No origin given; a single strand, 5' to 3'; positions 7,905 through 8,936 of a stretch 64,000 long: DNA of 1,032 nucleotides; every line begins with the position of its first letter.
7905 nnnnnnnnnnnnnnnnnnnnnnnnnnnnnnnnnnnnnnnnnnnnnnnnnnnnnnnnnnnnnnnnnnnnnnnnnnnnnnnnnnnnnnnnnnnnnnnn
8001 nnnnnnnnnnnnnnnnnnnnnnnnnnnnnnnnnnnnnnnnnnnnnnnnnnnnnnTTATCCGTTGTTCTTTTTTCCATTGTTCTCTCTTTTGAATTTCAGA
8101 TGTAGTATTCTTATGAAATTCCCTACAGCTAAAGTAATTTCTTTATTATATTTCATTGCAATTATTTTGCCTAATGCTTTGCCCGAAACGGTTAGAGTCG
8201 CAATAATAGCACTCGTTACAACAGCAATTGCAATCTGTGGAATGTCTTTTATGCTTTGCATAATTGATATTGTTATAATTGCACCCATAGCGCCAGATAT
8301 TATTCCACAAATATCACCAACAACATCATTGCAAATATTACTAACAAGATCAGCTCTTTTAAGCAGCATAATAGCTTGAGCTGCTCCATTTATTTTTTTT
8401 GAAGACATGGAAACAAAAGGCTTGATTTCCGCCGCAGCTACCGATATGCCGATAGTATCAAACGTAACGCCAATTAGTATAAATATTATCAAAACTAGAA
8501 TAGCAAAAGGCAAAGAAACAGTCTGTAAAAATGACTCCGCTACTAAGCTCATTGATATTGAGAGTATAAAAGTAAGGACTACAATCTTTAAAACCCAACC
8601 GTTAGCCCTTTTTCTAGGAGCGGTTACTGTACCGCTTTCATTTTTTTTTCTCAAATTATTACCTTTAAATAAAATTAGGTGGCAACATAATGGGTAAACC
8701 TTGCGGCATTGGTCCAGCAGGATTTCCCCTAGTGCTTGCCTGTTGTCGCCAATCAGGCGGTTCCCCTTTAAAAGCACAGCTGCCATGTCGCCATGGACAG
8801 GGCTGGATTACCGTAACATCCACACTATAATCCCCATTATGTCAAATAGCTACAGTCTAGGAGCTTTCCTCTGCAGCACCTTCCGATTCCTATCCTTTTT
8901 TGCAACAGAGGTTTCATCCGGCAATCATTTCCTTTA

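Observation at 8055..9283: GC-rich non-coding element of about 580 nt with its own consensus promoter inside the ispA-dxs operon: an OLE RNA / OapA locus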

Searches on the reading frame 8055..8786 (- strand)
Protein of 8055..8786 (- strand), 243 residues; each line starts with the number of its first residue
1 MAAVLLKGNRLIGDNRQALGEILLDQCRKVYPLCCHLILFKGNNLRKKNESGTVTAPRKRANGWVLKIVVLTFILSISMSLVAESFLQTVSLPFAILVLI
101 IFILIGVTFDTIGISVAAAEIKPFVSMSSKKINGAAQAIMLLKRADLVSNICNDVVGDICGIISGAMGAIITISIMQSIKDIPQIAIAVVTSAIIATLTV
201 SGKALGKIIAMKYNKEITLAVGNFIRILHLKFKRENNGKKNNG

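Call 5: search_protein_families(library=pfam, proteins=[window:8055-8786:-])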
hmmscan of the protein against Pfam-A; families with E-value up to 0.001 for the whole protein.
window:8055-8786:- (243 aa): 0 families

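Call 7: search_protein_families(library=ncbifam, proteins=[window:8055-8654:-], max_evalue=0.01)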
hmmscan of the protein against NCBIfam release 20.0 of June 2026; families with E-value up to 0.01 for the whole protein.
window:8055-8654:- (199 aa): 0 families

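Call 15: find_homologous_proteins(query=window:8055-8654:-, max_evalue=0.001)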
Query window:8055-8654:- (199 aa): 243 proteins with E <= 0.001 among 780 candidates; the best 120 are listed.
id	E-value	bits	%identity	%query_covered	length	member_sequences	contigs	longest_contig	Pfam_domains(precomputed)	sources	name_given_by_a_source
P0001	8.3e-111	386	96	100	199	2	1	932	-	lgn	-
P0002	1.9e-91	323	76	100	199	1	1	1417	-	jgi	jgi:hypothetical protein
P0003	2.7e-90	319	78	94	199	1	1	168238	-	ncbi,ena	-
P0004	1.1e-85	304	74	99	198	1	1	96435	-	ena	-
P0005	1.9e-85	303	73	99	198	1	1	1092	-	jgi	jgi:hypothetical protein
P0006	2.2e-85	303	77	94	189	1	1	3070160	-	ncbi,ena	-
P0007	1.4e-83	297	76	93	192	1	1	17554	-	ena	-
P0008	1.8e-83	297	74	98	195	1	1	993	-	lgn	-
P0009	4.0e-82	293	75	89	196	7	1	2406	-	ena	-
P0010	9.0e-78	278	72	95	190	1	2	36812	-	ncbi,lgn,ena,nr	ncbi:MAG: hypothetical protein KAQ68_03260 [Clostridiales bacterium]|nr:hypothetical protein [Clostr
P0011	1.6e-72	261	67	97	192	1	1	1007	-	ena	-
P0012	2.7e-72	261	66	96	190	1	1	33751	-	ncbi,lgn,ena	-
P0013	1.1e-67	245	63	94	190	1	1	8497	-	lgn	-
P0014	4.8e-66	240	65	94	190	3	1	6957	-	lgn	-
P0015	1.2e-64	236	64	95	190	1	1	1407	-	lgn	-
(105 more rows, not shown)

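Call 16: search_protein_families(library=pfam, proteins=[window:8055-8654:-], max_evalue=10)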
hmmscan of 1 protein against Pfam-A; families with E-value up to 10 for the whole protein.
window:8055-8654:- (199 aa): 3 families
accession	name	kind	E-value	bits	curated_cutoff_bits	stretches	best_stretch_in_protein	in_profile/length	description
PF01595.25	CNNM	-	0.0087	16.2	28.4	1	89-186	37-129/181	Cyclin M transmembrane N-terminal domain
PF12280.13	BSMAP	-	0.2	12.2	25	1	79-122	51-94/197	Brain specific membrane anchored protein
PF11241.13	DUF3043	-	10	6.6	25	0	16-62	77-121/171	Protein of unknown function (DUF3043)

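Call 18: find_related_loci(query=A1, collection=genome_contigs, flank=6000)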
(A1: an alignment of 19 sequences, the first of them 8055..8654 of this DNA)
Query A1 (199 aa) in genome_contigs; peptide patterns used: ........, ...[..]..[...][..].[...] (x = any residue, [..] = any of these).
600 stretches matched a pattern (row limit reached: there are more); 590 encode a relative of the query (tblastn E <= 1e-3); the best 80 are kept; 80 distinct loci.
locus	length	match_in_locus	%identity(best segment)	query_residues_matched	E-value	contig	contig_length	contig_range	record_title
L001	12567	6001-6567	72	4-192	3e-82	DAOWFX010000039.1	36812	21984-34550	MAG TPA_asm: Clostridia bacterium isolate CSMAG_1976 CSMAG_1976_k141_3487359_length_36812_cov_8.0000, whole genome shotg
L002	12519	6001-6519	55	20-192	2e-58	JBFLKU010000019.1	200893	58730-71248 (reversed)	MAG: Eubacteriales bacterium isolate RS1.bin4 k97_499225, whole genome shotgun sequence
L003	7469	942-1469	48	14-192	1e-49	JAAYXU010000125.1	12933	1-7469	MAG: Clostridiales bacterium isolate AS06rmzACSIP_180 206921_AS06, whole genome shotgun sequence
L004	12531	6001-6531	45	14-193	9e-49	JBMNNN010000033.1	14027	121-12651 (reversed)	MAG: Christensenellales bacterium isolate SBF912SR1HQ0051 scaffold_14627_c1, whole genome shotgun sequence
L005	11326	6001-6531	48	20-197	2e-48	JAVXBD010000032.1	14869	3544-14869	MAG: Christensenellaceae bacterium isolate CGS5Y2-bin40 NODE_32_length_14869_cov_4.175973, whole genome shotgun sequence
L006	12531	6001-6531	46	20-199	1e-46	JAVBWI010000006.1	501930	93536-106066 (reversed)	MAG: Clostridia bacterium isolate ZNE14_Bin7 all_Scaff005849, whole genome shotgun sequence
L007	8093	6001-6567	42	6-193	3e-45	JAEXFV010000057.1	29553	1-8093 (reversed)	MAG: Bacillota bacterium isolate OH_HBB_28 k127_764807, whole genome shotgun sequence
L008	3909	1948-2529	42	4-194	2e-44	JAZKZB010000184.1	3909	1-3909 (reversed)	MAG: Faecousia sp. isolate T1900045092_TC20190086.MAGScoT_cleanbin_000038 SGB_4717_k141_3618551, whole genome shotgun se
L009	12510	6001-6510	52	20-189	2e-44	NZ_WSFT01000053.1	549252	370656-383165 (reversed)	Anaeromonas frigoriresistens strain D2Q-11 157-549252-89313755, whole genome shotgun sequence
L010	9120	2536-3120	38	14-198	5e-44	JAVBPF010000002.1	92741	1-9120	MAG: Oscillospiraceae bacterium isolate EPI_MAG_00130 c_000008469768, whole genome shotgun sequence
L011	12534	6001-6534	40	3-185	8e-44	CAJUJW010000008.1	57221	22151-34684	MAG TPA_asm: uncultured Oscillibacter sp. isolate MGBC143446 genome assembly, contig: MGBC143446.8, whole genome shotgun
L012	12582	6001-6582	43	4-189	6e-44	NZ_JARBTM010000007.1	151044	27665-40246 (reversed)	MAG: Anaerosolibacter sp. isolate L_E1_T20_C_bin.128 scaffold_216, whole genome shotgun sequence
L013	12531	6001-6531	41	3-185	5e-43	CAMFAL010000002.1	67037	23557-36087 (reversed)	MAG: uncultured Clostridia bacterium isolate SRR15057926_bin.5_metaWRAP_v1.3_MAG genome assembly, contig: ERZ10407479.12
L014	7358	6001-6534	41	4-185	1e-42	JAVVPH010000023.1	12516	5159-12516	MAG: Oscillibacter sp. isolate CGS10Y1-bin26 NODE_5944_length_12516_cov_9.280395, whole genome shotgun sequence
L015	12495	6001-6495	42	20-185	2e-42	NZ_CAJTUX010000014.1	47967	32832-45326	MAG: uncultured Oscillibacter sp. isolate MGBC114583, whole genome shotgun sequence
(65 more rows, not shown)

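Call 20: find_encoding_contigs(protein=P0006, flank=8000, max_places=3)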
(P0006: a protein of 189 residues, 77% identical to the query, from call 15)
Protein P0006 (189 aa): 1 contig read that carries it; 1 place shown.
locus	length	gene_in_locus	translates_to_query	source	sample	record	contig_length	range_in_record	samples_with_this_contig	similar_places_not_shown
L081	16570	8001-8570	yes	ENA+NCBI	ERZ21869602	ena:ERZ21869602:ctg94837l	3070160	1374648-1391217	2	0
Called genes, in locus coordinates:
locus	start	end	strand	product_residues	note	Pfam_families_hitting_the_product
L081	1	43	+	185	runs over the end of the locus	PF08207:EFP_N, PF01132:EFP, PF09285:Elong-fact-P_C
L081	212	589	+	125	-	PF03780:Asp23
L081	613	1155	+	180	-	PF03780:Asp23 (weak)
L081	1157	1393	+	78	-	PF10031:DUF2273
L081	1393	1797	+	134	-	PF01029:NusB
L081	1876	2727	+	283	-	PF00763:THF_DHG_CYH, PF02882:THF_DHG_CYH_C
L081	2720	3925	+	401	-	PF13742:tRNA_anti_2, PF01336:tRNA_anti-codon, PF02601:Exonuc_VII_L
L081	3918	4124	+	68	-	PF02609:Exonuc_VII_S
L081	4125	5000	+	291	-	PF00348:polyprenyl_synt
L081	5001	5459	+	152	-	PF02681:DUF212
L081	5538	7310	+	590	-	-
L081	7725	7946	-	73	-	-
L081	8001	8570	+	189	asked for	-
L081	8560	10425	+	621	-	PF13292:DXP_synthase_N, PF00456:Transketolase_N (weak), PF00676:E1_dh (weak), PF02775:TPP_enzyme_C (faint), PF02779:Transket_pyr, PF02780:Transketolase_C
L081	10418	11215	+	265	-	PF01479:S4, PF01728:FtsJ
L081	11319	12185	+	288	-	PF01513:NAD_kinase, PF20143:NAD_kinase_C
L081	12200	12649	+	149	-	PF01316:Arg_repressor, PF02863:Arg_repressor_C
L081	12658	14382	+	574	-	PF02463:SMC_N, PF13476:AAA_23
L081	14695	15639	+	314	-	PF00005:ABC_tran, PF13304:AAA_21 (weak)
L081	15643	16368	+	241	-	PF12698:ABC2_membrane_3 (weak)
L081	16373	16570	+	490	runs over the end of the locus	PF23357:DUF7088, PF09822:ABC_transp_aux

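Call 21: find_encoding_contigs(protein=P0003, flank=8000, max_places=3)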
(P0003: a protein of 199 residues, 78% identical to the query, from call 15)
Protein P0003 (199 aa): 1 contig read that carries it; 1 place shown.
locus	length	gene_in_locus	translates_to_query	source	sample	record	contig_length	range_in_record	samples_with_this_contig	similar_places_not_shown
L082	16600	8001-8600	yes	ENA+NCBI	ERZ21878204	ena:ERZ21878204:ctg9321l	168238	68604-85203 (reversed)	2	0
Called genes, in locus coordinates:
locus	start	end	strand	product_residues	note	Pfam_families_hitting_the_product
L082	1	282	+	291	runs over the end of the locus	PF01261:AP_endonuc_2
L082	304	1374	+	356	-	PF01321:Creatinase_N, PF00557:Peptidase_M24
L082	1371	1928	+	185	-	PF08207:EFP_N, PF01132:EFP, PF09285:Elong-fact-P_C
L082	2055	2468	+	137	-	PF03780:Asp23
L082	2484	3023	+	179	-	PF03780:Asp23 (weak)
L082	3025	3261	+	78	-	PF10031:DUF2273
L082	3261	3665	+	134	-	PF01029:NusB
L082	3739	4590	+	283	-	PF00763:THF_DHG_CYH, PF02882:THF_DHG_CYH_C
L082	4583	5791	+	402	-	PF13742:tRNA_anti_2, PF01336:tRNA_anti-codon, PF02601:Exonuc_VII_L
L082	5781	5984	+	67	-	PF02609:Exonuc_VII_S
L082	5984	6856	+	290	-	PF00348:polyprenyl_synt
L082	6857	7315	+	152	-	PF02681:DUF212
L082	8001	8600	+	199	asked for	-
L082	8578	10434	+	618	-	PF13292:DXP_synthase_N, PF00456:Transketolase_N (weak), PF02775:TPP_enzyme_C (faint), PF02779:Transket_pyr, PF02780:Transketolase_C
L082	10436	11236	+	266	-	PF01479:S4, PF01728:FtsJ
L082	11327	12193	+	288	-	PF00781:DAGK_cat (weak), PF01513:NAD_kinase, PF20143:NAD_kinase_C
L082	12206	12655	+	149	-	PF01316:Arg_repressor, PF02863:Arg_repressor_C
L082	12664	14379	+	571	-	PF02463:SMC_N, PF13476:AAA_23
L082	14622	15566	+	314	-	PF00005:ABC_tran, PF13304:AAA_21 (weak)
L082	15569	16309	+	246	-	PF12679:ABC2_membrane_2 (faint), PF13346:ABC2_membrane_5 (weak), PF12698:ABC2_membrane_3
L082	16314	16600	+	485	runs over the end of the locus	PF23357:DUF7088 (weak), PF09822:ABC_transp_aux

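Call 29: search_solved_structures(query=window:8055-8654:-, max_evalue=1, show_alignments=2)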
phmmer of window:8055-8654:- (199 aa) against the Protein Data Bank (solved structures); distinct sequences matched with E-value up to 1: 0.

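Call 32: search_solved_structures(query=A2, max_evalue=10, show_alignments=1)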
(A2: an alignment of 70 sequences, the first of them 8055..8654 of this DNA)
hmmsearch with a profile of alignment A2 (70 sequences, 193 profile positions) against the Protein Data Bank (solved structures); distinct sequences matched with E-value up to 10: 0.

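Call 39: predict_structure(alignment_id=A2)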
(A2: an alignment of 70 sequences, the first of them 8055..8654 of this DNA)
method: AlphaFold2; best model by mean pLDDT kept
length: 199 residues; sequences in the alignment: 70
mean_pLDDT: 83.7   pTM: 0.70
mean pLDDT of the five models: 83.7, 82.5, 82.2, 81.4, 79.9
residues with pLDDT >= 90: 90; 70-90: 82; 50-70: 16; < 50: 11
segments of 3 or more residues with pLDDT < 50: 7-11
pLDDT, mean of each block of 10 residues (from residue 1): 47 59 80 79 84 91 93 94 91 93 89 87 89 88 92 92 93 93 81 57
secondary structure, 60 per line:
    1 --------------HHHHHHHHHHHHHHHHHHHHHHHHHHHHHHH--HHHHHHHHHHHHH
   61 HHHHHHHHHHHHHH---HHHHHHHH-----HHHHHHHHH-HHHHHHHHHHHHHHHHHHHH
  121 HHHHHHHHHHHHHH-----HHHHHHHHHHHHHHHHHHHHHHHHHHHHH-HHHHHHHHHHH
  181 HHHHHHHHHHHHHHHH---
elements in order: H15-45 H48-74 H78-85 H91-99 H101-134 H140-168 H170-196

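Call 64: list_cluster_members(proteins=[P0121, window:8055-8654:-, window:8055-8786:-])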
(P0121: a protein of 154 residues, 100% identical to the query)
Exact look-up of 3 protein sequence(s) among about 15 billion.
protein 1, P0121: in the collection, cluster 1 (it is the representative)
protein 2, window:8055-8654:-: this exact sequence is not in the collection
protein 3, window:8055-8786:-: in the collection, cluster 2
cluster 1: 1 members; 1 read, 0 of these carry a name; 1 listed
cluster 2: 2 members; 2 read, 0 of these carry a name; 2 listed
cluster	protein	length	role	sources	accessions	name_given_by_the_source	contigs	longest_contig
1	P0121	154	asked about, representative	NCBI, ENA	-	-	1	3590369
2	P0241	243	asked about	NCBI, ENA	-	-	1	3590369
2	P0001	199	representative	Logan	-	-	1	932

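Call 65: find_encoding_contigs(protein=window:8055-8786:-, flank=2000, max_places=2)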
Protein window:8055-8786:- (243 aa): no gene with exactly this product is on record in the collection.

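Call 68: search_protein_families(library=pfam, proteins=[L081:5538-7310:+], max_evalue=0.01)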
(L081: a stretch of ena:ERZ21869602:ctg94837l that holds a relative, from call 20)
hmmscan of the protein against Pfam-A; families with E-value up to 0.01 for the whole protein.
L081:5538-7310:+ (590 aa): 0 families
